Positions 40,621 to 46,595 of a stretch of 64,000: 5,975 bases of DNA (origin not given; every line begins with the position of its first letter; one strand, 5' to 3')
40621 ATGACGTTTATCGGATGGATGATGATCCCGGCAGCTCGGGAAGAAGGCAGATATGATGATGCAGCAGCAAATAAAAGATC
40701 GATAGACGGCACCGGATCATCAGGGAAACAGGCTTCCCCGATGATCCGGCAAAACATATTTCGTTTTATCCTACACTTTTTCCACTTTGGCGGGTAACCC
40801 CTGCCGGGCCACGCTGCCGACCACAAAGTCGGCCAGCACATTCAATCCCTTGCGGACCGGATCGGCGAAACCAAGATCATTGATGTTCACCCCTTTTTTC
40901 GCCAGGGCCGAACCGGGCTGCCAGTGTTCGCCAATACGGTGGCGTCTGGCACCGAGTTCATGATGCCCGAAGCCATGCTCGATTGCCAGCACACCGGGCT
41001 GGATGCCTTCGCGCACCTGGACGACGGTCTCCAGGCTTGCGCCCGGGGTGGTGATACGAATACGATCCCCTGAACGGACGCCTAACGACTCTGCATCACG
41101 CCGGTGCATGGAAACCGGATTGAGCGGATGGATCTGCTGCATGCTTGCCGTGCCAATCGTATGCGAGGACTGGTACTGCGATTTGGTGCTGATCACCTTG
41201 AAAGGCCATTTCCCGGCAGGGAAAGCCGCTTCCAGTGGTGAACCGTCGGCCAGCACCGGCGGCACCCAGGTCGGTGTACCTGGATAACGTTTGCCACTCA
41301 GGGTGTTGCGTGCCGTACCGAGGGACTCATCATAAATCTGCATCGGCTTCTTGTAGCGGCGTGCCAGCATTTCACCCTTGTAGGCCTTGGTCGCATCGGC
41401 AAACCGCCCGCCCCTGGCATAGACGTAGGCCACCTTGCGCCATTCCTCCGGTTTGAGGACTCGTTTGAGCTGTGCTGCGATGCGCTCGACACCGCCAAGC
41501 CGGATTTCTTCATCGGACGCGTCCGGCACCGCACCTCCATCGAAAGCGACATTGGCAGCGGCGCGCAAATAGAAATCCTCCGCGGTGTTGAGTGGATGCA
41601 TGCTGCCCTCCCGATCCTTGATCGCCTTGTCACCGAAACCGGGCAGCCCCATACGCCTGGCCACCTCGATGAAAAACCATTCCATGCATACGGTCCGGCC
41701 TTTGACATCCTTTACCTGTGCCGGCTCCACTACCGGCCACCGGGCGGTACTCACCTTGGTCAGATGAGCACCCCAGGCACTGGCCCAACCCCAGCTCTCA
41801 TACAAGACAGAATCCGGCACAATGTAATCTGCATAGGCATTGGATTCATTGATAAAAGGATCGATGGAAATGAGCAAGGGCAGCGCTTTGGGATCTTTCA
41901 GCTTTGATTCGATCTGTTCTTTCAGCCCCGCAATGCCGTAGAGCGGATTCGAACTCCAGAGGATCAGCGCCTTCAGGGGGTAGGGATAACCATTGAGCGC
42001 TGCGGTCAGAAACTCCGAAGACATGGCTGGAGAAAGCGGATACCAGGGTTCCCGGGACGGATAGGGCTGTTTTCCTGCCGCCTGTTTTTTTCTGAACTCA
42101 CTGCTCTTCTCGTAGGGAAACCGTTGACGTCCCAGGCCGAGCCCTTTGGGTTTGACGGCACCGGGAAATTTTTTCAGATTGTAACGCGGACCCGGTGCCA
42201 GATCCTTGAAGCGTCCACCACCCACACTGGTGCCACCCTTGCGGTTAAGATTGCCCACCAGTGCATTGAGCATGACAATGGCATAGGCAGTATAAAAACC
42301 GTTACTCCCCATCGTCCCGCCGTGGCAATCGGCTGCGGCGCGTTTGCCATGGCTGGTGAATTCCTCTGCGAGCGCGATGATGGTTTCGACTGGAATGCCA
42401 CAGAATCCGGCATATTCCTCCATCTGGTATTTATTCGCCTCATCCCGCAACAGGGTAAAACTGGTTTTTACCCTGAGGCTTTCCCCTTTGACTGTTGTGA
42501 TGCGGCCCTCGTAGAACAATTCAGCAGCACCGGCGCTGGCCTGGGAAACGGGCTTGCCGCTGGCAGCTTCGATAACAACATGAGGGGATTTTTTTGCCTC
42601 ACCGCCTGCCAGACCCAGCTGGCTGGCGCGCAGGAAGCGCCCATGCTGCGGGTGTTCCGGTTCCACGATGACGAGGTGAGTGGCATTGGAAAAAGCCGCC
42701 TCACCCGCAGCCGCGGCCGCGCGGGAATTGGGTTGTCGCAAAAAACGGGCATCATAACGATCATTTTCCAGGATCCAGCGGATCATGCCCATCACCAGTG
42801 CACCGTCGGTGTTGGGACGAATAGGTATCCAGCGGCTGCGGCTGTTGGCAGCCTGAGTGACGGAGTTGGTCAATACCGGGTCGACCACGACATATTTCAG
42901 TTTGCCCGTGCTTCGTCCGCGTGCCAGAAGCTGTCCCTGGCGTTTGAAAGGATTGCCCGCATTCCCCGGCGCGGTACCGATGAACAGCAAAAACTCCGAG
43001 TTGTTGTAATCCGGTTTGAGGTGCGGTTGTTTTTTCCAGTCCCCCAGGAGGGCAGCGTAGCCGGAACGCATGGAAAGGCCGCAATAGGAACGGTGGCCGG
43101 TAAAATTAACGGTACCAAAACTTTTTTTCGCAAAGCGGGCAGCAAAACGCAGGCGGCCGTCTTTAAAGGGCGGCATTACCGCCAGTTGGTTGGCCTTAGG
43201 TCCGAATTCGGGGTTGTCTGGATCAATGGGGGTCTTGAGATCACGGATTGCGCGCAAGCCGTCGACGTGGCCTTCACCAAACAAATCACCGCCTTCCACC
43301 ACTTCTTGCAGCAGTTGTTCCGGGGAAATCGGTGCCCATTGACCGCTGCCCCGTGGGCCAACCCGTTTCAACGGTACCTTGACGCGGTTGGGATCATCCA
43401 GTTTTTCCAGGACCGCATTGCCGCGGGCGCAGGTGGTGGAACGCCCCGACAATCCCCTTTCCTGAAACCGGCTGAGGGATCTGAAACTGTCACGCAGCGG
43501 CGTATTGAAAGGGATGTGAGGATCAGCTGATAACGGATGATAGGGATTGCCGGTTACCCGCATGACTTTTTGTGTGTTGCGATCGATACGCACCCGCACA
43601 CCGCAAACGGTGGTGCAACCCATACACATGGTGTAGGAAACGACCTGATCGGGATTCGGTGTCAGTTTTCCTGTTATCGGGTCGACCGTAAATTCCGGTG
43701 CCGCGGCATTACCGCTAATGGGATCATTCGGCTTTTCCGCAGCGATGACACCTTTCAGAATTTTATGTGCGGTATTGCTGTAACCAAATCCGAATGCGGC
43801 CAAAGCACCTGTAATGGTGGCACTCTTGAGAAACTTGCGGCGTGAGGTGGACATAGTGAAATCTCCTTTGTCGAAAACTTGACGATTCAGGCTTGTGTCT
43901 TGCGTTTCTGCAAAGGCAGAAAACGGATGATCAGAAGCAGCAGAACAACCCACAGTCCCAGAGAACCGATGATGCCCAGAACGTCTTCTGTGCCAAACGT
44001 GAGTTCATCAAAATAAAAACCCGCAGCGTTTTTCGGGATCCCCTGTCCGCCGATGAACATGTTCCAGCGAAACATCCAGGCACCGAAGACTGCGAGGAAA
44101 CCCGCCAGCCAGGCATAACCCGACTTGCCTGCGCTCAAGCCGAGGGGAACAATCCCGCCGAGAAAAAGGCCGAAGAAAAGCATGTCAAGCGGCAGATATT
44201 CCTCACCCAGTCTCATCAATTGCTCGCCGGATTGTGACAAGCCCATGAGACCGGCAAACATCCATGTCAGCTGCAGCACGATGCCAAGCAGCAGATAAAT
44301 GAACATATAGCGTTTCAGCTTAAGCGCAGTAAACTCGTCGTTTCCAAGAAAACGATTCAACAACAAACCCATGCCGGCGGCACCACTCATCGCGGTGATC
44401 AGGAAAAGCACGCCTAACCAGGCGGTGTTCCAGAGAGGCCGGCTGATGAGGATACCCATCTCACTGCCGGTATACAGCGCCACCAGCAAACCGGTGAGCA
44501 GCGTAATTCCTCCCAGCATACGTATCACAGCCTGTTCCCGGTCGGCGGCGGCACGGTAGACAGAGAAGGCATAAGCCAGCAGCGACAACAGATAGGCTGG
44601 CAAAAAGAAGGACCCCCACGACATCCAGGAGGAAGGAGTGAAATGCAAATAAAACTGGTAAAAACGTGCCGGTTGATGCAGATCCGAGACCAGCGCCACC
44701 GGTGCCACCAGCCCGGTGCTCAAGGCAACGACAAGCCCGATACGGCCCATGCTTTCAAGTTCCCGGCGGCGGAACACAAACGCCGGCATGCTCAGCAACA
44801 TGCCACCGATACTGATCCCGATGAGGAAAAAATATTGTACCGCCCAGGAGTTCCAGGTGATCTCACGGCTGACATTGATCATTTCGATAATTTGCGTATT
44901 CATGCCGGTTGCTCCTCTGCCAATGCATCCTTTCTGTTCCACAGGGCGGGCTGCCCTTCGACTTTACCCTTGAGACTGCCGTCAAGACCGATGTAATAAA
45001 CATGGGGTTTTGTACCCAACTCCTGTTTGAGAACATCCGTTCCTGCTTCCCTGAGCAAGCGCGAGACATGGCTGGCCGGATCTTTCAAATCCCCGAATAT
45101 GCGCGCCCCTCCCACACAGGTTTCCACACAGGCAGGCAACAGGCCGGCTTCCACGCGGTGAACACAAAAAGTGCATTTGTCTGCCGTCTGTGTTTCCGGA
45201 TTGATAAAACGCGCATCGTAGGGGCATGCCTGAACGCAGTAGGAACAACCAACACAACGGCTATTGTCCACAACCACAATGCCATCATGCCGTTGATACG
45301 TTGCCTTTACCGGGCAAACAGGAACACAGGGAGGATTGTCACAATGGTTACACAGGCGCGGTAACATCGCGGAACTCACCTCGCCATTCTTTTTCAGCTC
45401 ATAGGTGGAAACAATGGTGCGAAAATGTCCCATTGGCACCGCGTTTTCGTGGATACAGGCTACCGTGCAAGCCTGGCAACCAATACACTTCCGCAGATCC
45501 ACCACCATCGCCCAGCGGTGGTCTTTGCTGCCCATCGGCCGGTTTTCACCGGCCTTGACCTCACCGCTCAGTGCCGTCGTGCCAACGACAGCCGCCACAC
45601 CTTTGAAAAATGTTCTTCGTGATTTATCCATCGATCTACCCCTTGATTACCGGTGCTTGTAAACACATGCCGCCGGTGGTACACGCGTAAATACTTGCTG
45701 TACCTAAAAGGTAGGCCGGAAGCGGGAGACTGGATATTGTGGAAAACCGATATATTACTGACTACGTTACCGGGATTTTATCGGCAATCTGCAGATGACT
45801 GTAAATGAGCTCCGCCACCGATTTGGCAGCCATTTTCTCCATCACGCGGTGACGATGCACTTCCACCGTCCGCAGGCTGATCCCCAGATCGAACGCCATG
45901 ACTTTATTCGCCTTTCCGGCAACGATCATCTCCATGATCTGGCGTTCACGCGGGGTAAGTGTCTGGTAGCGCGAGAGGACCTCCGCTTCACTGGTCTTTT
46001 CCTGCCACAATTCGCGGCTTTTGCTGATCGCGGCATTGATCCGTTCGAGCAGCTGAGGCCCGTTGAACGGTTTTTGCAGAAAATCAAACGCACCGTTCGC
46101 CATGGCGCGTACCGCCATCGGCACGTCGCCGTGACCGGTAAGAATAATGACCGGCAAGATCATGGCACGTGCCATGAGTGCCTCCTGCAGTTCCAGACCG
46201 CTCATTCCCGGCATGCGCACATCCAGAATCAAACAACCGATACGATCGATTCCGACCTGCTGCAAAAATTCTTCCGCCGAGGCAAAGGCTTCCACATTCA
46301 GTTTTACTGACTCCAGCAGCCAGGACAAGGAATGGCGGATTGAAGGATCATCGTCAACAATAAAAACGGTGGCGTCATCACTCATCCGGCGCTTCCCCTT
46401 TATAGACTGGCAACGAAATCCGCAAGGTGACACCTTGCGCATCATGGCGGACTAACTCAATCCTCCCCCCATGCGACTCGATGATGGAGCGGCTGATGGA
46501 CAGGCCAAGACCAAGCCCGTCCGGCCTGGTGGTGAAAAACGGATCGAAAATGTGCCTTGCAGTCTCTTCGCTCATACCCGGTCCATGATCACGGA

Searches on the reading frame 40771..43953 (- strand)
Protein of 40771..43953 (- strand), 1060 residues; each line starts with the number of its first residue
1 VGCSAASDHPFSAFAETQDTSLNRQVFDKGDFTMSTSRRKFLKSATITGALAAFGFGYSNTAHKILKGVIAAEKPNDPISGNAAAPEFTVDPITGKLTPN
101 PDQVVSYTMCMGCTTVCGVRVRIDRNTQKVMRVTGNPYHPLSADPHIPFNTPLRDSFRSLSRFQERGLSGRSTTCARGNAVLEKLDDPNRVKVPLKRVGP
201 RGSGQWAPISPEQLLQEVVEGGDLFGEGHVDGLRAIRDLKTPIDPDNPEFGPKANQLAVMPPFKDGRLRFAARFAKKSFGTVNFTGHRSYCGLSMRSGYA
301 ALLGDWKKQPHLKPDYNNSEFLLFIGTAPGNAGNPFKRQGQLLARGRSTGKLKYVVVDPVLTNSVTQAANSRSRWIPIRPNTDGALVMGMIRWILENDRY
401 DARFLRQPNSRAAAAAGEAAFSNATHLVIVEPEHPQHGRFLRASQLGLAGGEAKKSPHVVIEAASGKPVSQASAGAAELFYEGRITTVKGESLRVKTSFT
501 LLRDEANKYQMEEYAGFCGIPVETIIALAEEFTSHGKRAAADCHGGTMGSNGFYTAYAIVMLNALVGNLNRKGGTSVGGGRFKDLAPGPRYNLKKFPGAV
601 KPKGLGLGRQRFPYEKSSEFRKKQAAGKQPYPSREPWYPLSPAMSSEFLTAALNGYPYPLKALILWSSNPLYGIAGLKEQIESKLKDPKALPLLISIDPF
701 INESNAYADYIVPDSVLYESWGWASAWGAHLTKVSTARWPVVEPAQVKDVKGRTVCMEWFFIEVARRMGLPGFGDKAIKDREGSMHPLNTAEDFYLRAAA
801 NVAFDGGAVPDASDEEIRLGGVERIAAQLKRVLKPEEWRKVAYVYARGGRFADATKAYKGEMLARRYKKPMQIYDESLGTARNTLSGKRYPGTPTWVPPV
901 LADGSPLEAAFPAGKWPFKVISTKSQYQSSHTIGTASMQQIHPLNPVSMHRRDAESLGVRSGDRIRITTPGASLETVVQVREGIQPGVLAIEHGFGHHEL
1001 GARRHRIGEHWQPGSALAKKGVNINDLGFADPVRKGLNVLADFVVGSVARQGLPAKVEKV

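Call 26: search_protein_families(library=ncbifam, proteins=[window:40771-43953:-], max_evalue=1e-10)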
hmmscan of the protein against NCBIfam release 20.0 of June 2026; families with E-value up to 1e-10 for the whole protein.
window:40771-43953:- (1060 aa): 12 families
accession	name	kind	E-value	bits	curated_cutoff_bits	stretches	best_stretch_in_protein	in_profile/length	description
NF011567.1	PRK14991.1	equivalog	0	1258.9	1750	1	36-1060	4-1022/1022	tetrathionate reductase subunit TtrA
NF012032.0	PRK15488.1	equivalog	2.3e-43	148.3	694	1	498-719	283-485/759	thiosulfate reductase PhsA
TIGR02166.1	dmsA_ynfE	subfamily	3.5e-34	118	777.7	0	297-407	191-297/794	DMSO/selenate family reductase complex A subunit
TIGR03479.1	DMSO_red_II_alp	subfamily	1.3e-28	99.6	984.75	0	481-725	368-609/913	molybdopterin-dependent oxidoreductase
NF041885.1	selenate_YnfE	exception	9.1e-24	83.3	1675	0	315-406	215-303/805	selenate/tellurate reductase subunit YnfE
NF041783.2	mnquin_red_QrcB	equivalog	1.9e-23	82.5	440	0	947-998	604-655/695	menaquinone reductase molybdopterin-binding-like subunit QrcB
NF011566.1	PRK14990.1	exception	5.3e-22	77.6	1600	1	173-406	102-316/814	dimethylsulfoxide reductase subunit A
NF041884.1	selenate_YnfF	exception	5.7e-22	77.4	1650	0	174-218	89-133/798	selenate/tellurate reductase subunit YnfF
NF041714.1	arsenate_red_ArrA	equivalog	1.4e-19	69.8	1600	0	942-1002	750-805/848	arsenate respiratory reductase molybdopterin-containing subunit ArrA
TIGR00509.1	bisC_fam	subfamily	2.4e-17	62.5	1017.55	0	352-407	205-257/772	molybdopterin guanine dinucleotide-containing S/N-oxide reductase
TIGR01591.1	Fdh-alpha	equivalog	2.5e-15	55.6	666.25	0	273-407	111-236/672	formate dehydrogenase subunit alpha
TIGR01553.1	formate-DH-alph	equivalog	1.2e-12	46.5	814.2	0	315-407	218-302/1009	formate dehydrogenase-N subunit alpha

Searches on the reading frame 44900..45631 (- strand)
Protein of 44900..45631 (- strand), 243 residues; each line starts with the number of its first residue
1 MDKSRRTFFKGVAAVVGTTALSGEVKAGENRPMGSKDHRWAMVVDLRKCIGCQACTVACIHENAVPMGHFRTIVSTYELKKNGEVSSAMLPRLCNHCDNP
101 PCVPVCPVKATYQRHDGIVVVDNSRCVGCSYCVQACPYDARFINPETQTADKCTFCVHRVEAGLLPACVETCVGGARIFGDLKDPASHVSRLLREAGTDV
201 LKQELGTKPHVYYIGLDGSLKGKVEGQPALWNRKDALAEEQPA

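Call 77: search_protein_families(library=pfam, proteins=[window:44900-45631:-], max_evalue=0.001)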
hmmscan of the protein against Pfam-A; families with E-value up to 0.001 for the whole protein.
window:44900-45631:- (243 aa): 11 families
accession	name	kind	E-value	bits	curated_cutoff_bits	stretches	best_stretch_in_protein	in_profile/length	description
PF13247.11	Fer4_11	-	1e-30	106.3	26.2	1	87-181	3-99/100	4Fe-4S dicluster domain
PF12838.12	Fer4_7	-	1.6e-11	45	27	2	48-110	1-52/52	4Fe-4S dicluster domain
PF13237.11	Fer4_10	-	3.1e-09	37.1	25.5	2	91-137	6-53/53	4Fe-4S dicluster domain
PF12797.12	Fer4_2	-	3.1e-09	36.6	24.5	2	118-138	2-22/22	4Fe-4S binding domain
PF00037.32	Fer4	-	3.7e-09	36.5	21.1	1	119-140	1-22/24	4Fe-4S binding domain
PF13187.11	Fer4_9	-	8.3e-09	35.8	27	2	94-139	2-50/52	4Fe-4S dicluster domain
PF12837.12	Fer4_6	-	2.2e-07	30.9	25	1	118-140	1-23/24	4Fe-4S binding domain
PF25160.1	LdpA_Fe-S-bd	-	6.7e-06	26.2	27.6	1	97-139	5-41/49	LdpA Fe-S cluster-binding domain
PF13183.11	Fer4_8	-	4.1e-05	24.5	27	1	46-109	2-67/68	4Fe-4S dicluster domain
PF12798.12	Fer4_3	-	0.00044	21.3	27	0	126-140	1-15/15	4Fe-4S binding domain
PF13534.11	Fer4_17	-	0.0009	20.2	22.2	0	48-108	1-58/61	4Fe-4S dicluster domain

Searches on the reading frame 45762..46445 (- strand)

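Call 77: search_protein_families(library=pfam, proteins=[window:45762-46445:-], max_evalue=0.001)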
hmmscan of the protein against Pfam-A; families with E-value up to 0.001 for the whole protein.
window:45762-46445:- (227 aa): 5 families
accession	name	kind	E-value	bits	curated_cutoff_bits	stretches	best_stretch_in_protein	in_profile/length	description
PF00072.30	Response_reg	-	1.9e-30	105.7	30.2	1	27-137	1-111/111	Response regulator receiver domain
PF00196.25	GerE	-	1.8e-18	66.3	23.5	1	161-214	1-54/57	Bacterial regulatory proteins, luxR family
PF08281.18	Sigma70_r4_2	-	2.9e-06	27.3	25.7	1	161-205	9-54/54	Sigma-70, region 4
PF21714.3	KaiA_N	-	8.5e-06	26.4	27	1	29-104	5-79/125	Circadian clock protein KaiA, N-terminal domain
PF06490.17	FleQ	-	0.00035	21.3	22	1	27-138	2-105/108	Flagellar regulatory protein FleQ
